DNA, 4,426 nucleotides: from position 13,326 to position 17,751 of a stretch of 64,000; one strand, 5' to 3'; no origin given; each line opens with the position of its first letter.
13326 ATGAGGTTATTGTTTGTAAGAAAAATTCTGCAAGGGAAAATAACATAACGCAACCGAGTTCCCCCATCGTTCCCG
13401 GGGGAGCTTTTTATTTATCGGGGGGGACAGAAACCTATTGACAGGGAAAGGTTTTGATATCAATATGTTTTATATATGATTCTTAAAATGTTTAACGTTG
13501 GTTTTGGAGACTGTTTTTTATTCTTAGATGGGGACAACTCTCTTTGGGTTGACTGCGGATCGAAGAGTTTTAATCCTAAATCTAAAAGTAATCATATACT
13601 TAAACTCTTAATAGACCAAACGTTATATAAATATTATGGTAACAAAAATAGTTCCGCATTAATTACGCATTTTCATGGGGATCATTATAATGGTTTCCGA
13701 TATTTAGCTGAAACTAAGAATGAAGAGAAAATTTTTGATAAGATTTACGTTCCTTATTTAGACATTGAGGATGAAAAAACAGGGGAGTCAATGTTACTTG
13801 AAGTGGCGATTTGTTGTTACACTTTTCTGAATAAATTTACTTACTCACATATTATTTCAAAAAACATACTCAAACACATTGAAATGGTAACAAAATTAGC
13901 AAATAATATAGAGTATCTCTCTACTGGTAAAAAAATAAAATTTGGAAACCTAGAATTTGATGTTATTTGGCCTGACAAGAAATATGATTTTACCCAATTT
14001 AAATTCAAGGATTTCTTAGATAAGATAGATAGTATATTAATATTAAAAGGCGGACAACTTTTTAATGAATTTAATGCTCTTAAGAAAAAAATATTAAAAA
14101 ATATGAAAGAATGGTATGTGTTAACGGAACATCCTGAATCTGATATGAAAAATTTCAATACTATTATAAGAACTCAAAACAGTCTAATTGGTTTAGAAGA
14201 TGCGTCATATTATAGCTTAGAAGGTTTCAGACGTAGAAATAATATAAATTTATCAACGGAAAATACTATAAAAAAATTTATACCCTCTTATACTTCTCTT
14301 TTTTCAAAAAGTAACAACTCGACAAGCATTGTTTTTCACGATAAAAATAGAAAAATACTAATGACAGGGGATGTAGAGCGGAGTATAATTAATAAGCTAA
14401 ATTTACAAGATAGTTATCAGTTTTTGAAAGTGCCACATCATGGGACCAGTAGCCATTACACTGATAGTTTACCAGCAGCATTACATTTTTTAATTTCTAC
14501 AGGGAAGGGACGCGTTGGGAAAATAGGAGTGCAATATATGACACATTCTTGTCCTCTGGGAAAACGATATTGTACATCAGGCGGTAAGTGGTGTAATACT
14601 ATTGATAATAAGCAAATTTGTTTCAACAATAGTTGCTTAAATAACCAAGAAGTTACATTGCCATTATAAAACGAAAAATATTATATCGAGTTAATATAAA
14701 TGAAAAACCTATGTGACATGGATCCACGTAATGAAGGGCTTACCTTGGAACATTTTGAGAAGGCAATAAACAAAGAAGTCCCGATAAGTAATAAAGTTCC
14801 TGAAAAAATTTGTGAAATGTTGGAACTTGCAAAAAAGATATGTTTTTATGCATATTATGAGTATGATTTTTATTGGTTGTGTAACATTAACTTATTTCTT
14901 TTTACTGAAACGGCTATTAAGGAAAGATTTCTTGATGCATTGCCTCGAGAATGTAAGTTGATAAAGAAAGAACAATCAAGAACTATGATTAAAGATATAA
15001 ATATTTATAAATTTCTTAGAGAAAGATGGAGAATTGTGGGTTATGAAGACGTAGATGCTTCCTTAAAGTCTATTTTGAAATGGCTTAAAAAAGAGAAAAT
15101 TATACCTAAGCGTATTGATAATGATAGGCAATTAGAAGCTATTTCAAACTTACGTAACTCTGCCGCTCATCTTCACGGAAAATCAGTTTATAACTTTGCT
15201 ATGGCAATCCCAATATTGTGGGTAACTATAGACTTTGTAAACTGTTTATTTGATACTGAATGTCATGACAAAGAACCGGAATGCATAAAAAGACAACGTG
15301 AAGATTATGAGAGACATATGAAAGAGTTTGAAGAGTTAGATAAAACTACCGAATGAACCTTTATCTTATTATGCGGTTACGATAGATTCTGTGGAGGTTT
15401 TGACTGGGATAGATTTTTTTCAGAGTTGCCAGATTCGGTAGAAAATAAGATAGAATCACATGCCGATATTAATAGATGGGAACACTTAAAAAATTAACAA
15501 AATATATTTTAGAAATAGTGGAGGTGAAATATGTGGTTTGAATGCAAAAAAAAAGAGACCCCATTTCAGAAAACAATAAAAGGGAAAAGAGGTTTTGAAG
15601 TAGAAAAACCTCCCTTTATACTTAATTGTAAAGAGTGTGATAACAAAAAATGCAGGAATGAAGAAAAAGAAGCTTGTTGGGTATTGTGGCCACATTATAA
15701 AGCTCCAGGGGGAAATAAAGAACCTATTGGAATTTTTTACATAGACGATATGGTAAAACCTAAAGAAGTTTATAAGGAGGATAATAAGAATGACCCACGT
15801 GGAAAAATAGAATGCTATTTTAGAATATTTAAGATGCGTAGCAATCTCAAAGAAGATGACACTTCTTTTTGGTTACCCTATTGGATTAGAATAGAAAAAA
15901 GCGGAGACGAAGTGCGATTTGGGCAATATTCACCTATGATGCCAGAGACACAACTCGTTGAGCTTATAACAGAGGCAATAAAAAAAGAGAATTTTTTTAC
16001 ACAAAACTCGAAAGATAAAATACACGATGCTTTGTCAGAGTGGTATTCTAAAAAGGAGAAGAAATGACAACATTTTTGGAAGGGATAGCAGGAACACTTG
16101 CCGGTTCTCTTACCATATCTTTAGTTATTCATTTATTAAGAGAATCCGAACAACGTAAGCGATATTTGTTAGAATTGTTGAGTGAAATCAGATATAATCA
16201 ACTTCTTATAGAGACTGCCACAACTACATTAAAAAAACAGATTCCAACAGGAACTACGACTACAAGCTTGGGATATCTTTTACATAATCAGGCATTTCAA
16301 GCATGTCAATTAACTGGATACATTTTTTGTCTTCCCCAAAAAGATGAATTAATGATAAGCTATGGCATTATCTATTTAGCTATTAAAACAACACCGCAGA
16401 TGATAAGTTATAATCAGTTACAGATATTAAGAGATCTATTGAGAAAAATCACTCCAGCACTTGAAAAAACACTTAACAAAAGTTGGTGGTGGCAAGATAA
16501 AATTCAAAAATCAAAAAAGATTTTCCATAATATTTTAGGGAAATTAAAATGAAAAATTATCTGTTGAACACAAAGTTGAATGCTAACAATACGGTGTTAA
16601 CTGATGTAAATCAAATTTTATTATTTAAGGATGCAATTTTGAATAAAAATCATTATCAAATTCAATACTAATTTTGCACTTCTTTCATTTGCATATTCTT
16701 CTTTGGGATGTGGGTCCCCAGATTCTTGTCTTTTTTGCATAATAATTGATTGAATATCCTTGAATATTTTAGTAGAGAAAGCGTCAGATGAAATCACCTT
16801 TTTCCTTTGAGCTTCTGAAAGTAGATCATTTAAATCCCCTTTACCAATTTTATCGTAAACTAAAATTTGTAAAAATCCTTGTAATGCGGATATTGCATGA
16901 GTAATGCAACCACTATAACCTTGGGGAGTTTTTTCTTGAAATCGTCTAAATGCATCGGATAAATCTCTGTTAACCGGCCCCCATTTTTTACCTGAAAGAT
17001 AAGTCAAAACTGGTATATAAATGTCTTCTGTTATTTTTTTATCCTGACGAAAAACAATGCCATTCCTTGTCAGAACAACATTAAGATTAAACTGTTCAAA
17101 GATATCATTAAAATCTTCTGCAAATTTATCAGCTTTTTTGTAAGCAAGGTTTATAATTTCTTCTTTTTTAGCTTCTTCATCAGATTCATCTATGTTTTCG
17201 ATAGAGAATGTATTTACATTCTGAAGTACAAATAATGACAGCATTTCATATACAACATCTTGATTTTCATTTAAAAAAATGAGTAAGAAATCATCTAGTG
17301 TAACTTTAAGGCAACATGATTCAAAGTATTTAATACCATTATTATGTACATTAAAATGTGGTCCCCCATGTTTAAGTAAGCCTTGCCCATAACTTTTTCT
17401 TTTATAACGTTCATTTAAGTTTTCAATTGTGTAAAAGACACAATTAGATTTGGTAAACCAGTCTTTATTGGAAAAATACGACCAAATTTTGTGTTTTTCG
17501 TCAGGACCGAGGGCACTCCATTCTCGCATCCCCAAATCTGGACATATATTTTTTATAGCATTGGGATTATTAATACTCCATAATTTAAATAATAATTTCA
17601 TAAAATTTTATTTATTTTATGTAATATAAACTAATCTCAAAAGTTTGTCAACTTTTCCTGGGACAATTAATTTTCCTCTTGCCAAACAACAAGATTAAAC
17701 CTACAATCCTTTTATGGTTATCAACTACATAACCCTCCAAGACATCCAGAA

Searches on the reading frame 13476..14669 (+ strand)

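Call 20: search_protein_families(library=pfam, proteins=[window:13476-14669:+], max_evalue=0.001)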
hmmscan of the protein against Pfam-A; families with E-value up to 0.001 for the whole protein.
window:13476-14669:+ (397 aa): 1 family
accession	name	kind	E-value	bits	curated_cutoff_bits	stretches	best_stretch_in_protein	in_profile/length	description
PF00753.33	Lactamase_B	-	3.2e-06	27.7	22.7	0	13-86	8-72/196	Metallo-beta-lactamase superfamily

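Call 49: search_protein_families(library=phrogs, proteins=[window:13476-14669:+], max_evalue=0.01)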
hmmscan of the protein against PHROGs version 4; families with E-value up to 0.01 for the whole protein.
window:13476-14669:+ (397 aa): 2 families
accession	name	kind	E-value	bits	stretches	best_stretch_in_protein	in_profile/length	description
phrog_7043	-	tail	1.2e-10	41.6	1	62-326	679-820/1077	tail protein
phrog_392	-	other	9.6e-05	23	1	18-94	24-86/348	metal-dependent hydrolase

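Call 50: search_protein_families(library=ncbifam, proteins=[window:13476-14669:+], max_evalue=0.01)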
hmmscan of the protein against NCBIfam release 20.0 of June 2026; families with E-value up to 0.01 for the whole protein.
window:13476-14669:+ (397 aa): 2 families
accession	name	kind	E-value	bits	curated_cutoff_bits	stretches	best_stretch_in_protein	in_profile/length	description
NF008580.0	PRK11539.1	equivalog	1e-06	27.4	969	1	270-384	612-727/758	ComEC family protein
TIGR00361.1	ComEC_Rec2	equivalog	0.00072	17.8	190.05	0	273-326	557-613/663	DNA internalization-related competence protein ComEC/Rec2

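Call 89: search_protein_families(library=padloc, proteins=[window:13476-14669:+], max_evalue=0.01)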
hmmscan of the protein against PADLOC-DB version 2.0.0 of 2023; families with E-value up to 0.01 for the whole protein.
window:13476-14669:+ (397 aa): 0 families

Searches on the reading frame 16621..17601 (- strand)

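Call 21: search_protein_families(library=pfam, proteins=[window:16621-17601:-], max_evalue=0.001)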
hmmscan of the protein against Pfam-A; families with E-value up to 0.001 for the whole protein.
window:16621-17601:- (326 aa): 0 families

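Call 49: search_protein_families(library=phrogs, proteins=[window:16621-17601:-], max_evalue=0.01)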
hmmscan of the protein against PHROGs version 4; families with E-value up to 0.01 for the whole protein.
window:16621-17601:- (326 aa): 0 families

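Call 50: search_protein_families(library=ncbifam, proteins=[window:16621-17601:-], max_evalue=0.01)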
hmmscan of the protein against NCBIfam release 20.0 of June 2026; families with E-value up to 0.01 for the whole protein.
window:16621-17601:- (326 aa): 1 family
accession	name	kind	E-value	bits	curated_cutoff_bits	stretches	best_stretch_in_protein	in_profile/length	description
NF046078.1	STM4504_CBY0614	subfamily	0.0068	15.7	150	0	153-246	104-194/281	STM4504/CBY_0614 family protein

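Call 89: search_protein_families(library=padloc, proteins=[window:16621-17601:-], max_evalue=0.01)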
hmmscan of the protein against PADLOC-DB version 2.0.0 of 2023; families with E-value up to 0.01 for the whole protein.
window:16621-17601:- (326 aa): 2 families
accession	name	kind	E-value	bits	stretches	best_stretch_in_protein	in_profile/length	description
PDLC04997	PDC-S32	-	6.9e-06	24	1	132-270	116-227/285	-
PDLC04996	PDC-S32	-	0.00016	19.4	0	155-251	111-204/280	-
